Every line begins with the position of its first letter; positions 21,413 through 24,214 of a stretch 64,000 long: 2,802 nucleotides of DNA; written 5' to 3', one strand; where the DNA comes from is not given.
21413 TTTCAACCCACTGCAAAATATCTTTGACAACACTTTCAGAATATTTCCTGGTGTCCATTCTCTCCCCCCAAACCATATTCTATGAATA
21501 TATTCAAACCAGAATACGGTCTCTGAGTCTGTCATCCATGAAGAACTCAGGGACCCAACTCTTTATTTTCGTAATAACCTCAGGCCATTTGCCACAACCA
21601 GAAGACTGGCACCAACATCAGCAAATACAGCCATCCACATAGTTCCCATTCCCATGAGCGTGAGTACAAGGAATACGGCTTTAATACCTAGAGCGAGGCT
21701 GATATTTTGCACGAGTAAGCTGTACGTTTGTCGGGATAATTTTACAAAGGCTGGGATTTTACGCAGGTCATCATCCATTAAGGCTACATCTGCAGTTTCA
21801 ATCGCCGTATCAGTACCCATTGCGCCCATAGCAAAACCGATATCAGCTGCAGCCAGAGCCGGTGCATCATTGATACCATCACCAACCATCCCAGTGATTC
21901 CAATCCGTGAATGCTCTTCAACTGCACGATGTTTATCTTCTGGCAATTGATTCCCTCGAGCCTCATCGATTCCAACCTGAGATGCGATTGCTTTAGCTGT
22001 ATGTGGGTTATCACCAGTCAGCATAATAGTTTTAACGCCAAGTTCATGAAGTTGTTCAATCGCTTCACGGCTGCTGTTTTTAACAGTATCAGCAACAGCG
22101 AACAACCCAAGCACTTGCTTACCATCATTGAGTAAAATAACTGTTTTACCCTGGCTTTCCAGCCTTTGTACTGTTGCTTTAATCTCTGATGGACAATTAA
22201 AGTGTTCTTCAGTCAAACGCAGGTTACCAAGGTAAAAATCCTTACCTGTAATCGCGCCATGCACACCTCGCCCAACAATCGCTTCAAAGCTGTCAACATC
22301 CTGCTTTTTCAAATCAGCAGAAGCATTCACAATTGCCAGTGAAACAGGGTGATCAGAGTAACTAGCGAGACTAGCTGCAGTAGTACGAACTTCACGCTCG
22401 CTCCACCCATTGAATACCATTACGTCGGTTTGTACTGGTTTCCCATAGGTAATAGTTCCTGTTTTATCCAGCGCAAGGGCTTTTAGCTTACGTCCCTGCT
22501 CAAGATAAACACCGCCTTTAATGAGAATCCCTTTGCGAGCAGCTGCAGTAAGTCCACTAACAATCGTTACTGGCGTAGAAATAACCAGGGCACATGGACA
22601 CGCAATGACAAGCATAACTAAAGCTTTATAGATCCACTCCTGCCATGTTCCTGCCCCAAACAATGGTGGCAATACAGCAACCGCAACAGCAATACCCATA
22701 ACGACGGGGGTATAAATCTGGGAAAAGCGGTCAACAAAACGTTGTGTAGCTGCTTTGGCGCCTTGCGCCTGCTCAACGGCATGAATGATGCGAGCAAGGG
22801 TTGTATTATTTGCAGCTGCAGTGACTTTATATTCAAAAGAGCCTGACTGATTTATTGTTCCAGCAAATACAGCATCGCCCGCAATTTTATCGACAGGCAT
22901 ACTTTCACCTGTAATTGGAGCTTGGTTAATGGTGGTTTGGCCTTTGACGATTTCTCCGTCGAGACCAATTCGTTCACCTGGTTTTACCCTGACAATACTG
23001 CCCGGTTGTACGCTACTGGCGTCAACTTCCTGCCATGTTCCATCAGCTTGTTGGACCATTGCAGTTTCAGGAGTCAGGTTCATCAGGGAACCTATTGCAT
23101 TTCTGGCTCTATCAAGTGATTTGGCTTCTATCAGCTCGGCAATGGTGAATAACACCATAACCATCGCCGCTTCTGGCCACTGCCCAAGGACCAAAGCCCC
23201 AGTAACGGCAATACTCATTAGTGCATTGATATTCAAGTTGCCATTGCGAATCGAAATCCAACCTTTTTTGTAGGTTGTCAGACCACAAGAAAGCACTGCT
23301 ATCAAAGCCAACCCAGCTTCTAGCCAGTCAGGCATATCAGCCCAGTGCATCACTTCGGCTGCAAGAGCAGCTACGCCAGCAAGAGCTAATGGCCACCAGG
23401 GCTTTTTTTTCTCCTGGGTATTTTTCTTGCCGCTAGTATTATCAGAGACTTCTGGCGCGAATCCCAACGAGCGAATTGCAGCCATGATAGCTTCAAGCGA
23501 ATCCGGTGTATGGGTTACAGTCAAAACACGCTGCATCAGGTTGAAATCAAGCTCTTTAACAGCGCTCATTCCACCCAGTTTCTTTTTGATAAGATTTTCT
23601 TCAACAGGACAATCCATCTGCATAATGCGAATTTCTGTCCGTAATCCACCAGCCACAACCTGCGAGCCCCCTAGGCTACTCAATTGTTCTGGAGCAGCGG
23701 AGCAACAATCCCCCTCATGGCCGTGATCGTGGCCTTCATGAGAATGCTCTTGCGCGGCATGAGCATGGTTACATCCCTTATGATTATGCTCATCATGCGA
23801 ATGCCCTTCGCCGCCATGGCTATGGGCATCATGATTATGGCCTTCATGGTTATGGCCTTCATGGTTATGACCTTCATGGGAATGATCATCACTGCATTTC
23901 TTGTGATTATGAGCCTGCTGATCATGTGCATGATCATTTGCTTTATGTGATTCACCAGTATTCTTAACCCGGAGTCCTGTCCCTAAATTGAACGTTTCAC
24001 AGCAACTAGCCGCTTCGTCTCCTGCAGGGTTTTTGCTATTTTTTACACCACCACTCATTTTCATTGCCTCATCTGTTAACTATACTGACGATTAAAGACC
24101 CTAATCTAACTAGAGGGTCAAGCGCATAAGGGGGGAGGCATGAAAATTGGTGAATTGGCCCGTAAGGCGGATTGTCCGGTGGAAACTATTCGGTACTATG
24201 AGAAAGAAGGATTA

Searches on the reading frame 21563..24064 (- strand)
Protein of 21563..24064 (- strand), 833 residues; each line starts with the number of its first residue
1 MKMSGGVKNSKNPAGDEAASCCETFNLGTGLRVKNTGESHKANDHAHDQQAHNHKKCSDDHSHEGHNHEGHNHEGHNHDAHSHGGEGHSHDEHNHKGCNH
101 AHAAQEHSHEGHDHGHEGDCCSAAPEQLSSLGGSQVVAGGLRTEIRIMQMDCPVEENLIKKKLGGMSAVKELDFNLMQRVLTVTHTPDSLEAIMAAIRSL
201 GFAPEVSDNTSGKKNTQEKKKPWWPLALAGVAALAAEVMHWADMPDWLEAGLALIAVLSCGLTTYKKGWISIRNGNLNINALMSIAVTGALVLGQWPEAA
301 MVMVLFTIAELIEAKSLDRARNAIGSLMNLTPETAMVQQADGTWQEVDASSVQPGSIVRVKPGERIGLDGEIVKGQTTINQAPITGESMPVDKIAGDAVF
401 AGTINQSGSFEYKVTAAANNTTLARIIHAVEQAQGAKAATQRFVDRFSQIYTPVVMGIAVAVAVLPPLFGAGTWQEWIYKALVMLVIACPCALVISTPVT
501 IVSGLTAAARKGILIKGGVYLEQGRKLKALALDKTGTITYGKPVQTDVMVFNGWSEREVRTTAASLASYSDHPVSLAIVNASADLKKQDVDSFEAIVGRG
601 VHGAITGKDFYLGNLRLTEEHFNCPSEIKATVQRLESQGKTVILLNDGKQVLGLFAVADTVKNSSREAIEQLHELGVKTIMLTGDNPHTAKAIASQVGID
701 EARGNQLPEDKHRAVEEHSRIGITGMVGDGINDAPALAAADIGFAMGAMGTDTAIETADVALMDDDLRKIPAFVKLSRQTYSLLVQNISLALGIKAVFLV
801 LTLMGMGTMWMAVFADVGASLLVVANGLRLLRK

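Call 24: search_protein_families(proteins=[window:21563-24064:-], library=ncbifam, max_evalue=0.00001)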
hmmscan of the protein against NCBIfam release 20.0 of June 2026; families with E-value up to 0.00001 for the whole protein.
window:21563-24064:- (833 aa): 19 families
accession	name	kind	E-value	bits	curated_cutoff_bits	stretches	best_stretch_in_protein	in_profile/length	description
NF008262.1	PRK11033.1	equivalog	1.8e-188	628.4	1005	1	106-833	6-730/731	zinc/cadmium/mercury/lead-transporting ATPase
TIGR01525.1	ATPase-IB_hvy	subfamily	3.7e-177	590.6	346.25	1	279-830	1-560/560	heavy metal translocating P-type ATPase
NF033775.1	P_type_ZntA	exception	3.2e-167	558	1240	1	117-833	26-731/732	Zn(II)/Cd(II)/Pb(II) translocating P-type ATPase ZntA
TIGR01512.1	ATPase-IB2_Cd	subfamily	2.8e-152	507.9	313.5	2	279-614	1-303/494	cadmium family heavy metal-translocating P-type ATPase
NF007952.0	PRK10671.1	equivalog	6.8e-118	395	1316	1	146-832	108-833/838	copper-exporting P-type ATPase CopA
TIGR01511.1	ATPase-IB1_Cu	subfamily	1.7e-117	393.5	397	1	261-830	2-541/542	copper-translocating P-type ATPase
TIGR01494.1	ATPase_P-type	subfamily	1.6e-83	280.7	62.3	1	302-806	2-464/478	HAD-IC family P-type ATPase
TIGR01647.1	ATPase-IIIA_H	equivalog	3.8e-55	187.4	615.5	2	280-588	39-348/755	plasma-membrane proton-efflux P-type ATPase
TIGR01497.1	kdpB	equivalog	1.3e-52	178.8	527.9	1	305-780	76-566/675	potassium-transporting ATPase subunit KdpB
NF010609.0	PRK14010.1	equivalog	2.8e-50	171.2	1323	1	307-809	77-592/673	K(+)-transporting ATPase subunit B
TIGR01522.1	ATPase-IIA2_Ca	equivalog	1.3e-34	119.2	798.3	3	708-784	573-650/854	calcium-transporting P-type ATPase, PMR1-type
TIGR01517.1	ATPase-IIB_Ca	equivalog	3.3e-34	118.2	507.05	2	707-806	612-711/882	calcium-translocating P-type ATPase, PMCA-type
TIGR01116.1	ATPase-IIA1_Ca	equivalog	2.6e-30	105.2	703.4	2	650-784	456-605/799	calcium-translocating P-type ATPase, SERCA-type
TIGR01106.1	ATPase-IIC_X-K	subfamily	3.7e-27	94.6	946.1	3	708-792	669-754/997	Na,H/K antiporter P-type ATPase subunit alpha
TIGR01524.1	ATPase-IIIB_Mg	equivalog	2.8e-26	91.7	610.75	2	300-561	91-370/867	magnesium-translocating P-type ATPase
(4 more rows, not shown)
